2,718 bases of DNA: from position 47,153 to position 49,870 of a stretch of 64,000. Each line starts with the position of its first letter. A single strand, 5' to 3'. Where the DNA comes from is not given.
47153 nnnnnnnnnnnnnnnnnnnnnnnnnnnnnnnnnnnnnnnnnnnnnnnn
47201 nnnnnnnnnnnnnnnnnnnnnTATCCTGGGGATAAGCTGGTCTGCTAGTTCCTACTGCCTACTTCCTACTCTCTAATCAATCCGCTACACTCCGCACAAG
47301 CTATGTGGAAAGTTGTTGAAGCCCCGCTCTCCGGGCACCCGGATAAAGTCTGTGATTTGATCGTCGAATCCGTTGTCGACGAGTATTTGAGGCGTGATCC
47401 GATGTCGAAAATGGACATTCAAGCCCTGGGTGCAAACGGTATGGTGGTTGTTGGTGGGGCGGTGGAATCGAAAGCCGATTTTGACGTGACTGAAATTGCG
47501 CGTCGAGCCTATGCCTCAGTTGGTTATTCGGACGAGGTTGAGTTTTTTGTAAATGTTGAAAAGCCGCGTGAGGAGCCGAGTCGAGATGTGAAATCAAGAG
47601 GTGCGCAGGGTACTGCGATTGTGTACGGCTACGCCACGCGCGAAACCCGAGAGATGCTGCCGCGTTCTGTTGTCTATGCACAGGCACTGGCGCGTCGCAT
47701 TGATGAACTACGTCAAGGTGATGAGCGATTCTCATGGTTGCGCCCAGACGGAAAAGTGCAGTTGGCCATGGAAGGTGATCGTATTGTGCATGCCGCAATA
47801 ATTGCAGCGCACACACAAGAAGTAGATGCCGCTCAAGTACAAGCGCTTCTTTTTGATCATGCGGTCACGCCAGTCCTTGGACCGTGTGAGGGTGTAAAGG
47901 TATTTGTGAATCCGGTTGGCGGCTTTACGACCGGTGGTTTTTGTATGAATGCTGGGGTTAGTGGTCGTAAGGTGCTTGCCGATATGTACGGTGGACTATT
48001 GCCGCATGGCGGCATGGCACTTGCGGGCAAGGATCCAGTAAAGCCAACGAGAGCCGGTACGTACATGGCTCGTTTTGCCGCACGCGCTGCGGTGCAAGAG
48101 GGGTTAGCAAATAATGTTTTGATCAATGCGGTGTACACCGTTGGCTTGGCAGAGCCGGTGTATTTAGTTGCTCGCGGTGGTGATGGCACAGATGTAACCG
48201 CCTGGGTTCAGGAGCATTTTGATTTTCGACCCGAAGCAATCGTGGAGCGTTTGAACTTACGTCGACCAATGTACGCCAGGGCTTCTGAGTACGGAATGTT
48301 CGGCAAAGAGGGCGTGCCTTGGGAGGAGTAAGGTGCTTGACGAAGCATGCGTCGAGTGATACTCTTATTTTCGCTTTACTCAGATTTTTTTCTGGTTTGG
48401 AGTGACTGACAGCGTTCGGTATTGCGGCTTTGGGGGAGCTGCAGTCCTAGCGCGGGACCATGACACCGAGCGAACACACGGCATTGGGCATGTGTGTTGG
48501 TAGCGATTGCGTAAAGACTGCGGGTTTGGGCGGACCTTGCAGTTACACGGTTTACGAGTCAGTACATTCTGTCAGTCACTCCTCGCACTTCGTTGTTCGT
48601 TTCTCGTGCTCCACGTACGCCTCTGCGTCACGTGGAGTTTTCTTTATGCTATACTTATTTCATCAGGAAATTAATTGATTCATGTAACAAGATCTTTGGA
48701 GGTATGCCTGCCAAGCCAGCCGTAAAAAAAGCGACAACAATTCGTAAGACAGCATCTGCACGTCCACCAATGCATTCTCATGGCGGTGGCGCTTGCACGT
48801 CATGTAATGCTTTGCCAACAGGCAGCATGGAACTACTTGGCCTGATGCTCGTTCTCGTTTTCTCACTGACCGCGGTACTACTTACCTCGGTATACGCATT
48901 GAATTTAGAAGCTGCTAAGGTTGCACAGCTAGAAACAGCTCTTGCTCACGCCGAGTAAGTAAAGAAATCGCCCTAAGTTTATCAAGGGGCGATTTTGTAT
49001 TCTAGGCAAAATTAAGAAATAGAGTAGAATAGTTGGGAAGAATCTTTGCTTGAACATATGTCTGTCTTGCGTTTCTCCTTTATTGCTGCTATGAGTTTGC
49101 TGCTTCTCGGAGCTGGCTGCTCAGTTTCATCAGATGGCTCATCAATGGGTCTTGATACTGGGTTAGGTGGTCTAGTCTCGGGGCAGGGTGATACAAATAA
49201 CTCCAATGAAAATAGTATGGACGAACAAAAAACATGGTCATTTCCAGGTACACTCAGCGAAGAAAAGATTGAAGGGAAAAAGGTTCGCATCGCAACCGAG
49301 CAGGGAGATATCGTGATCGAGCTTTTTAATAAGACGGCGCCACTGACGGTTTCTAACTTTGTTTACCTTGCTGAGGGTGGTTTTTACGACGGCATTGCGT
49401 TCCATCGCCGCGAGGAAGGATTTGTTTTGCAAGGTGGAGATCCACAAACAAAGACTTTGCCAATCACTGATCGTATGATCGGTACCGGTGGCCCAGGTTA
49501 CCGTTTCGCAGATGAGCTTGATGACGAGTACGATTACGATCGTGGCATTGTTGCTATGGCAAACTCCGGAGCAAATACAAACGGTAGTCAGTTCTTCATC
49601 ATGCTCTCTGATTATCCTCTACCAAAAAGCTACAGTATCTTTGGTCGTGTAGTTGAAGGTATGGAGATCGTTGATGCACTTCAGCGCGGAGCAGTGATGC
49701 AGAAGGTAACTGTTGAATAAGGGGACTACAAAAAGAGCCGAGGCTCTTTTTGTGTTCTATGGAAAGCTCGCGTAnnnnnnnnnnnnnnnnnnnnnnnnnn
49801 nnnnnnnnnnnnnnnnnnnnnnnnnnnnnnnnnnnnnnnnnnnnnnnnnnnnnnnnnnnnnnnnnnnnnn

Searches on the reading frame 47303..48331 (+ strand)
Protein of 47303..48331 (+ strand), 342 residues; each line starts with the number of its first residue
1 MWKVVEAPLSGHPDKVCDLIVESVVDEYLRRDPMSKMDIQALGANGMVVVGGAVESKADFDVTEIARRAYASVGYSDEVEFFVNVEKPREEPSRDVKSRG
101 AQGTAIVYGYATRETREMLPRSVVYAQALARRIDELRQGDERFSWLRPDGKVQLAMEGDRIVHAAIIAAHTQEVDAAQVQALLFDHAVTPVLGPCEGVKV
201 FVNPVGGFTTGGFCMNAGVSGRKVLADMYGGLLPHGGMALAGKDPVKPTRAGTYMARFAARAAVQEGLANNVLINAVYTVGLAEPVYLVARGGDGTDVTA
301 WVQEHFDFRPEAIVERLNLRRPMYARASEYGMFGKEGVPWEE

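Call 20: search_protein_families(library=pfam, proteins=[window:47303-48331:+], max_evalue=0.001)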
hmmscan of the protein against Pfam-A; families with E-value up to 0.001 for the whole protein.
window:47303-48331:+ (342 aa): 3 families
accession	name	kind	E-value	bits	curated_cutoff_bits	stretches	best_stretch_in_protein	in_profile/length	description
PF02773.21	S-AdoMet_synt_C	-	6.8e-35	120.4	25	1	211-341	2-137/138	S-adenosylmethionine synthetase, C-terminal domain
PF02772.21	S-AdoMet_synt_M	-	4.6e-19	69.2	29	1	99-208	2-120/120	S-adenosylmethionine synthetase, central domain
PF00438.25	S-AdoMet_synt_N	-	4e-18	66.2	33.1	1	9-81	10-83/99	S-adenosylmethionine synthetase, N-terminal domain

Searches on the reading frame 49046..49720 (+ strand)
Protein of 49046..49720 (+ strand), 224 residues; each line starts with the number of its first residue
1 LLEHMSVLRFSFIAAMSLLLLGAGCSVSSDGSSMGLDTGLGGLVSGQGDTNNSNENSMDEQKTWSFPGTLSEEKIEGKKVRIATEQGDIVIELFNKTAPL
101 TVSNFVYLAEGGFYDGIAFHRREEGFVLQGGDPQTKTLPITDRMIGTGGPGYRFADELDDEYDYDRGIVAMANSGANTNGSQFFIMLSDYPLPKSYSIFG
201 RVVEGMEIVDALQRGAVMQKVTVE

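Call 20: search_protein_families(library=pfam, proteins=[window:49046-49720:+], max_evalue=0.001)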
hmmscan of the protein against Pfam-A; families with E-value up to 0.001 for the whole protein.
window:49046-49720:+ (224 aa): 1 family
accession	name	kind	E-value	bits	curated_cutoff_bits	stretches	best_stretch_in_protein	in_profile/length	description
PF00160.26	Pro_isomerase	-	9.9e-41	140.1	21.7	1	80-219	2-144/159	Cyclophilin type peptidyl-prolyl cis-trans isomerase/CLD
